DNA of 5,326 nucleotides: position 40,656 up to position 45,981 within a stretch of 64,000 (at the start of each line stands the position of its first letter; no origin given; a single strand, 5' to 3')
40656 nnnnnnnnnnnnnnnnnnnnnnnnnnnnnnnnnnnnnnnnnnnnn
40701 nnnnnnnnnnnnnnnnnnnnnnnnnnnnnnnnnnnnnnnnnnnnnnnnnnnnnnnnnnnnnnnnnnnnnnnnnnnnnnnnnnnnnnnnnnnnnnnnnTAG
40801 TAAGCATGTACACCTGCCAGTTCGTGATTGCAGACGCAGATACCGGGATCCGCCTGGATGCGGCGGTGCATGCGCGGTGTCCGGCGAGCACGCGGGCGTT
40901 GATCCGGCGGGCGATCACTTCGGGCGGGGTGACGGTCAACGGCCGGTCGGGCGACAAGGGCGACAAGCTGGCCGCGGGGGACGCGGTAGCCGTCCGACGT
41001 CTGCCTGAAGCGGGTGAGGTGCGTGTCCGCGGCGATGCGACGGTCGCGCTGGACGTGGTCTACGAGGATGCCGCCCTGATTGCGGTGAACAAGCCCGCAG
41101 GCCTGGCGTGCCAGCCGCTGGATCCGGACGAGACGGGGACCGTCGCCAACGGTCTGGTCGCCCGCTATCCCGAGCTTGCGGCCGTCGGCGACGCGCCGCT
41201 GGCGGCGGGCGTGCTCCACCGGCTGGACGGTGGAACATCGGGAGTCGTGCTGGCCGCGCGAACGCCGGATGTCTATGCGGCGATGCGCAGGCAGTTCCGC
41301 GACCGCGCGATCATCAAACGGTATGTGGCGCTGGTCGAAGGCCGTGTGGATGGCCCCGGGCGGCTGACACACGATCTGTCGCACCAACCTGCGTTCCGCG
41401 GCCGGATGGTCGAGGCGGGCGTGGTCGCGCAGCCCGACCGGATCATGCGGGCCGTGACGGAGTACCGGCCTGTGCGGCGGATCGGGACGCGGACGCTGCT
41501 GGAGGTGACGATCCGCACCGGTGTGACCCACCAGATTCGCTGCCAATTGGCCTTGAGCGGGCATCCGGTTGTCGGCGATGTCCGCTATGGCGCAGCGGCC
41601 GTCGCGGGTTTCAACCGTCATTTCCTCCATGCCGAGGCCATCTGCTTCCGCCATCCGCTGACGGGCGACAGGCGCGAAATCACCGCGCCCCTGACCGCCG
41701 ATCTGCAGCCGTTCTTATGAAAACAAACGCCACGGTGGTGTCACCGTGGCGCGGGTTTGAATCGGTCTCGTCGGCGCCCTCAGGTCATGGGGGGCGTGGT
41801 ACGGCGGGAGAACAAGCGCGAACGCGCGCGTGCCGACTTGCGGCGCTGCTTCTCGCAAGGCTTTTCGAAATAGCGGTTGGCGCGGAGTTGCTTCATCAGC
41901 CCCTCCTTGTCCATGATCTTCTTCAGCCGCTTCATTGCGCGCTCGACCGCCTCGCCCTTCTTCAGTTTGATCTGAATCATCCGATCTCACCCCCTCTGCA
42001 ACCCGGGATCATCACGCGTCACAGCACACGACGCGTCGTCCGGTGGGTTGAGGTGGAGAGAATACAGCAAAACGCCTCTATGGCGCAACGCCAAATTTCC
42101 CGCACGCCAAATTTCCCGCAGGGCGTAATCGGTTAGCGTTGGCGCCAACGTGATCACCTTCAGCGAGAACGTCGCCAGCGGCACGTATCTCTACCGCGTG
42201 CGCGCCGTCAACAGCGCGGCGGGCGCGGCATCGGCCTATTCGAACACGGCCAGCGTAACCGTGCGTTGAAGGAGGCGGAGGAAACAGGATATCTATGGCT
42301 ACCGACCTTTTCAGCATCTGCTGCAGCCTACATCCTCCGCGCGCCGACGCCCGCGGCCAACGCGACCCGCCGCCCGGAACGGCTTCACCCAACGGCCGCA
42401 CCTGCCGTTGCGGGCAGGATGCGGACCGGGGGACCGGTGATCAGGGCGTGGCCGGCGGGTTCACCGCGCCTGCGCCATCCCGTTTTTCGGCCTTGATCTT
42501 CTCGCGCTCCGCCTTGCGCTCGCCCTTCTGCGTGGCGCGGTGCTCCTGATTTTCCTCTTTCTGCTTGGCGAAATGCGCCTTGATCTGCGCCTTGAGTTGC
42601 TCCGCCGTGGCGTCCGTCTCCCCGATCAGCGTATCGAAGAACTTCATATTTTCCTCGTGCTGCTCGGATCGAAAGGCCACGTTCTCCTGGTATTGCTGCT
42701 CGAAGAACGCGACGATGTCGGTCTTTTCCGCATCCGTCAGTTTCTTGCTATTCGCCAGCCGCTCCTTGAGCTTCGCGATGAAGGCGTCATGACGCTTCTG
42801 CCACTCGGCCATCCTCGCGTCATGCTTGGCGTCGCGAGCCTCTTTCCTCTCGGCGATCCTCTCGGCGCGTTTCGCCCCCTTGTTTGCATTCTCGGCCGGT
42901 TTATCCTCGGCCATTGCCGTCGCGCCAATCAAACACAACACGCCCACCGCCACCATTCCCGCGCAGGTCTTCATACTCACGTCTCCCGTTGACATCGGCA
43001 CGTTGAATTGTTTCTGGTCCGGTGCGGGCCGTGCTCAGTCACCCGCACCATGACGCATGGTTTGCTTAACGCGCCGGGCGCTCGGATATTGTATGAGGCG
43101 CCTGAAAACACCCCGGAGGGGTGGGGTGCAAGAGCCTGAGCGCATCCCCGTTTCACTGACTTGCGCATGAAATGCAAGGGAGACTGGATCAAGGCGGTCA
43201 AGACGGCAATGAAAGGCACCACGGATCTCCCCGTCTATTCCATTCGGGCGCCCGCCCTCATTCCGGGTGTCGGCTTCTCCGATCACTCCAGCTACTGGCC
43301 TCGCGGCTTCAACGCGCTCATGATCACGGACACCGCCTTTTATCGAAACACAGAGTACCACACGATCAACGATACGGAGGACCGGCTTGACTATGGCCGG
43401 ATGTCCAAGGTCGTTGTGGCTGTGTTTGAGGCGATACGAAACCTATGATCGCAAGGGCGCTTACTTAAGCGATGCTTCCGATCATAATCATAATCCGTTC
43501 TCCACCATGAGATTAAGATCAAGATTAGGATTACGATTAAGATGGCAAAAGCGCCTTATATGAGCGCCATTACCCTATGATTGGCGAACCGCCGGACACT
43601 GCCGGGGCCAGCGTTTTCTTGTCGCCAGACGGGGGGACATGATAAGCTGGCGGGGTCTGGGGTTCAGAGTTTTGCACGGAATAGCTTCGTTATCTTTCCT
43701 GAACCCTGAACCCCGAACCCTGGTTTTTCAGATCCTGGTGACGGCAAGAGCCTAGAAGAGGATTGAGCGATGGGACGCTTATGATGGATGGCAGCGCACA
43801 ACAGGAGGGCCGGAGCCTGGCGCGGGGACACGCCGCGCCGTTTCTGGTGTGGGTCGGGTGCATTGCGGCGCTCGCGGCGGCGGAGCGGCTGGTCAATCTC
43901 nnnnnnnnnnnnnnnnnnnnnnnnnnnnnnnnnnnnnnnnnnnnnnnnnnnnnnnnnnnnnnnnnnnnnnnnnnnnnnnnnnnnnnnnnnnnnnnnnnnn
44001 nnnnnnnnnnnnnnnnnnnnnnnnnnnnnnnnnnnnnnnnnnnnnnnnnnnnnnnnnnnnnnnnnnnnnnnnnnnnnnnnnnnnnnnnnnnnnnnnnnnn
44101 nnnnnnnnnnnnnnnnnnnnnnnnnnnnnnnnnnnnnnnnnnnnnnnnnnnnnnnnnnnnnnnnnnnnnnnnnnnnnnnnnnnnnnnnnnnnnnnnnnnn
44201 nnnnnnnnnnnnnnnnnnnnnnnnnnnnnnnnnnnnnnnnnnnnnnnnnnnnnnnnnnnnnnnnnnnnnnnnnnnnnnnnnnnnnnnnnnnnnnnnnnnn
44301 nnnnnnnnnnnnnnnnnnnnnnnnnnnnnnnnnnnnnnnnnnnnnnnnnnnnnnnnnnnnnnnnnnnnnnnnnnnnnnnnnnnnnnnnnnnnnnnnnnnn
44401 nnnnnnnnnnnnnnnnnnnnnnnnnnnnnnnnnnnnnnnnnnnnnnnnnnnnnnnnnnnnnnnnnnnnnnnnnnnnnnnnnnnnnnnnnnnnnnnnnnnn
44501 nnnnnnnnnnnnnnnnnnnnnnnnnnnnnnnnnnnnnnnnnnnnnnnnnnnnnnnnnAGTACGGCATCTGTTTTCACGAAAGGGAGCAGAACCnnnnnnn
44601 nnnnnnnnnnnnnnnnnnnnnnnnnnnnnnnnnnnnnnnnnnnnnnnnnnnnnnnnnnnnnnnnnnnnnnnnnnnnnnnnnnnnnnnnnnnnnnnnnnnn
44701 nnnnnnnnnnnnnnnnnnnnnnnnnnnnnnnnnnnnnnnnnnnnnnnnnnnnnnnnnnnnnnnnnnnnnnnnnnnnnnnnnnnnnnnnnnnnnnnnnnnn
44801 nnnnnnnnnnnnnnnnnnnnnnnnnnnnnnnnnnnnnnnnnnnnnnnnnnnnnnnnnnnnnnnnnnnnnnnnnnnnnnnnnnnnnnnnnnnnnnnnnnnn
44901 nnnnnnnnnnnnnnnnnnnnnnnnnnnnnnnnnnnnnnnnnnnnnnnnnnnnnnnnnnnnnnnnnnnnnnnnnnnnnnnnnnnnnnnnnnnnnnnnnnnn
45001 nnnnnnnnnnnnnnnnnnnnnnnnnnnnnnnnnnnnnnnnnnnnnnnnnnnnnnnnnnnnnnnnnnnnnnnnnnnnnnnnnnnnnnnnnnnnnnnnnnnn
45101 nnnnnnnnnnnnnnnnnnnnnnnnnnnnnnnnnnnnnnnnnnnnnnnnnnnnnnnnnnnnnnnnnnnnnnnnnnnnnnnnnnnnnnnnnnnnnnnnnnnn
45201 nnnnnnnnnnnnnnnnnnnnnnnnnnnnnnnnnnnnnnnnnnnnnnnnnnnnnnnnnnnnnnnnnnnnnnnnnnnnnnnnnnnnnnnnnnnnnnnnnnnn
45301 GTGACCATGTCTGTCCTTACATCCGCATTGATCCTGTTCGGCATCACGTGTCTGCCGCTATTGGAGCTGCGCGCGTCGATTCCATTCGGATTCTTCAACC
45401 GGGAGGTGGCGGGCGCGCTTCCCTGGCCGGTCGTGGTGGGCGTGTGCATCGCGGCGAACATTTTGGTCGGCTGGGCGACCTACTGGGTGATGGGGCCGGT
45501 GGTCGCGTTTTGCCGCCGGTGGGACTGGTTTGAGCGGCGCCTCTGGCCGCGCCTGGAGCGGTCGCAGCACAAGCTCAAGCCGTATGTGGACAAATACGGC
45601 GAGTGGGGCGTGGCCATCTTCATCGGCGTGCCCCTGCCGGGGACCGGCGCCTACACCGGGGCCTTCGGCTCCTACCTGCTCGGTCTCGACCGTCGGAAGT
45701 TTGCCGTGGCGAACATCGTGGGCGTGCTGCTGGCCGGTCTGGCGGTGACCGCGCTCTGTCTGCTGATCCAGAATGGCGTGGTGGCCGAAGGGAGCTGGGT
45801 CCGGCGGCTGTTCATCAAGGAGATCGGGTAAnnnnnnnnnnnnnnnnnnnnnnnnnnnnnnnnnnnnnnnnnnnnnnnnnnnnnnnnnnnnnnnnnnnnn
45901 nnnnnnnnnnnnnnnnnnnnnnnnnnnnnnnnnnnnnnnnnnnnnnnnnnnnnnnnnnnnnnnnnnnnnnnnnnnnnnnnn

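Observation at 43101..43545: Modules B and C, contiguous at 34.76 kb, are separated here by 382 nt carrying a 5'-truncated M28 peptidase fragment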

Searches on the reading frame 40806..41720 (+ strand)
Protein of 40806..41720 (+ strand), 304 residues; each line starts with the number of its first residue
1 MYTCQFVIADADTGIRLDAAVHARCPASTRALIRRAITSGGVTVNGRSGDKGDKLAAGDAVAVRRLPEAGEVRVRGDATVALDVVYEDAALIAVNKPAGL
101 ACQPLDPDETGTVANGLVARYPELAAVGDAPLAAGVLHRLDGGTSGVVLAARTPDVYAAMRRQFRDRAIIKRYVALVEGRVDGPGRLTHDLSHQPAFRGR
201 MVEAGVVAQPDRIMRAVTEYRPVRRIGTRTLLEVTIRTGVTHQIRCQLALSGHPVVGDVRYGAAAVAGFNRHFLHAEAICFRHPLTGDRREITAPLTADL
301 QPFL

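Call 9: search_protein_families(library=pfam, proteins=[window:40806-41720:+], max_evalue=0.01)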
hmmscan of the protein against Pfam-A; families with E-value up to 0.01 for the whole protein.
window:40806-41720:+ (304 aa): 2 families
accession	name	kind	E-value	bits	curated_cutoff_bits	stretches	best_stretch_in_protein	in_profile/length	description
PF00849.27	PseudoU_synth_2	-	4.6e-23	82.5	26.8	1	91-249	2-151/152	RNA pseudouridylate synthase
PF01479.30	S4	-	1e-06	28.8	22.8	1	16-60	2-47/48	S4 domain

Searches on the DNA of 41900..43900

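Call 62: search_rna_families(source=window, start=41900, end=43900, threshold=evalue, max_evalue=1)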
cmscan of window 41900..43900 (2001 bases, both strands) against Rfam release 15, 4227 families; matches with E-value up to 1: 1.
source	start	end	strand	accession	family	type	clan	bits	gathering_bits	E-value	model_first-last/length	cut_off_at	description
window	43530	43654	+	RF02175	SMAD5-AS1_3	Gene; lncRNA;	-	18.9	60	0.25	1-125/125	no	SMAD5 antisense RNA 1 conserved region 3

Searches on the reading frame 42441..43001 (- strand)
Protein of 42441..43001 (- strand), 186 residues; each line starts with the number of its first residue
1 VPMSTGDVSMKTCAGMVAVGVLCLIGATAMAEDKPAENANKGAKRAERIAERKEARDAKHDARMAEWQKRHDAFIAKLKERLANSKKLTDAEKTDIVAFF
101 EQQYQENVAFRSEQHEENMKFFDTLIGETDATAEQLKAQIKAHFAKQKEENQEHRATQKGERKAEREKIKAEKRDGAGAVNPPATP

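Call 9: search_protein_families(library=pfam, proteins=[window:42441-43001:-], max_evalue=0.01)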
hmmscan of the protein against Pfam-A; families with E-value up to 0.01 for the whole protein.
window:42441-43001:- (186 aa): 0 families

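Call 60: find_homologous_proteins(query=window:42441-42974:-, max_evalue=0.00001)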
Query window:42441-42974:- (177 aa): 8 proteins with E <= 0.00001 among 103 candidates.
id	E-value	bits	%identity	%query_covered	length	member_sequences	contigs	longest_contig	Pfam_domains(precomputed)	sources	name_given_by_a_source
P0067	3.1e-89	315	84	100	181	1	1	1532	-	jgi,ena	-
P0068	7.1e-89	314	78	98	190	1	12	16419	-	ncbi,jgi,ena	jgi:hypothetical protein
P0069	1.4e-78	280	79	98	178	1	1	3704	-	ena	-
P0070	2.5e-78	279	68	98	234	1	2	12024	-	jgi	jgi:hypothetical protein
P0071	8.5e-69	248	68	96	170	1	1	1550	-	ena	-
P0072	6.4e-57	210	77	76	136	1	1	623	-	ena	-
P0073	1.2e-46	177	65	79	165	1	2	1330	-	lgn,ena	-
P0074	1.7e-23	101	46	78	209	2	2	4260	-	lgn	-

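Call 63: find_encoding_contigs(protein=P0068, flank=5000, max_places=5)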
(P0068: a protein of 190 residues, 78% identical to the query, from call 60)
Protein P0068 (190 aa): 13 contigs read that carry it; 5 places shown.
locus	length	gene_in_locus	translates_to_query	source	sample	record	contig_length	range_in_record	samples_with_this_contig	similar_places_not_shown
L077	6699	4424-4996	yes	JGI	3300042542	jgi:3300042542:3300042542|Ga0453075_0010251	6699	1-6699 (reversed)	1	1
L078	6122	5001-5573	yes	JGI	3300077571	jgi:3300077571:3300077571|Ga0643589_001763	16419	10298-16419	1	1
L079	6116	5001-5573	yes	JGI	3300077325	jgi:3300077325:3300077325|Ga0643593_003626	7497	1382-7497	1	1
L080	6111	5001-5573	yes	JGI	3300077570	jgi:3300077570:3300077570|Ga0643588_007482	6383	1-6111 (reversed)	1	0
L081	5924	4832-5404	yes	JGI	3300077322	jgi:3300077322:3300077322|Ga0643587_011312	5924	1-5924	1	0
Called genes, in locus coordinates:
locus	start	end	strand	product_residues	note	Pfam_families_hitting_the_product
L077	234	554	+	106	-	-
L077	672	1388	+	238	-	PF14371:DUF4412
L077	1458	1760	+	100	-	PF04986:Y2_Tnp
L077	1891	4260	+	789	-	-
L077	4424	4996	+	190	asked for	-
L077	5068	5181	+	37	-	-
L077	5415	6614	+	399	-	PF00291:PALP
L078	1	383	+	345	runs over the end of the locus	PF01797:Y1_Tnp (weak)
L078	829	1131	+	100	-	-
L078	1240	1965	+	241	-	PF14371:DUF4412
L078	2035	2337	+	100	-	PF04986:Y2_Tnp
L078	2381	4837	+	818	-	-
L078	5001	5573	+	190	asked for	-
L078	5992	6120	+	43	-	?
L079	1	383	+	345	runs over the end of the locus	PF01797:Y1_Tnp (weak)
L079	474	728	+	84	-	-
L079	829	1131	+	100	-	-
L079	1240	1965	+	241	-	PF14371:DUF4412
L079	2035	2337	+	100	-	PF04986:Y2_Tnp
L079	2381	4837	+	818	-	-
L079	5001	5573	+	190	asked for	-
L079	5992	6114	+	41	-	?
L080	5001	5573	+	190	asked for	-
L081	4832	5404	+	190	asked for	-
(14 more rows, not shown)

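Call 64: find_encoding_contigs(protein=P0070, flank=5000, max_places=3)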
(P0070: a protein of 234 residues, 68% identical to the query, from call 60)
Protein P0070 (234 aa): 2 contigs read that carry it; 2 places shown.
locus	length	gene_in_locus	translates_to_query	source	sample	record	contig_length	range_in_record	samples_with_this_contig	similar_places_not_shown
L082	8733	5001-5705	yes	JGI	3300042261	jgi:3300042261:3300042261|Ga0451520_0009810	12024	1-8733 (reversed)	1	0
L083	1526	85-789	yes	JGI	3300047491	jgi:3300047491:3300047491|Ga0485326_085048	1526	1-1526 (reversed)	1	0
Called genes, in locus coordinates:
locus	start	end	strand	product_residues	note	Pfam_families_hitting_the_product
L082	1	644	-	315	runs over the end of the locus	PF04463:2-thiour_desulf, PF08349:DUF1722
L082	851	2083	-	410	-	-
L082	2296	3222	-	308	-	PF10672:Methyltrans_SAM, PF03602:Cons_hypoth95 (weak)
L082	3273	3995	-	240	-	-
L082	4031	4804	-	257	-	PF02517:Rce1-like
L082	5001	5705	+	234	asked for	-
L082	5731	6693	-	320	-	PF00005:ABC_tran, PF08352:oligo_HPY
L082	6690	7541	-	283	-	PF00950:ABC-3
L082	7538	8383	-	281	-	PF00005:ABC_tran, PF13304:AAA_21 (weak)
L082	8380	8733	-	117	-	?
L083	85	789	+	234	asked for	-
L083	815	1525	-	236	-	PF00005:ABC_tran, PF08352:oligo_HPY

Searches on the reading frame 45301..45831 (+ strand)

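Call 33: search_protein_families(library=pfam, proteins=[window:45301-45831:+], max_evalue=0.01)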
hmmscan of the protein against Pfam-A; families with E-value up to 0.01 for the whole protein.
window:45301-45831:+ (176 aa): 1 family
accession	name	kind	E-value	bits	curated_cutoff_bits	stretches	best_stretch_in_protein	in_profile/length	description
PF06695.16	Sm_multidrug_ex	-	2.9e-25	89.7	30.7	1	22-147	1-120/121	Putative small multi-drug export protein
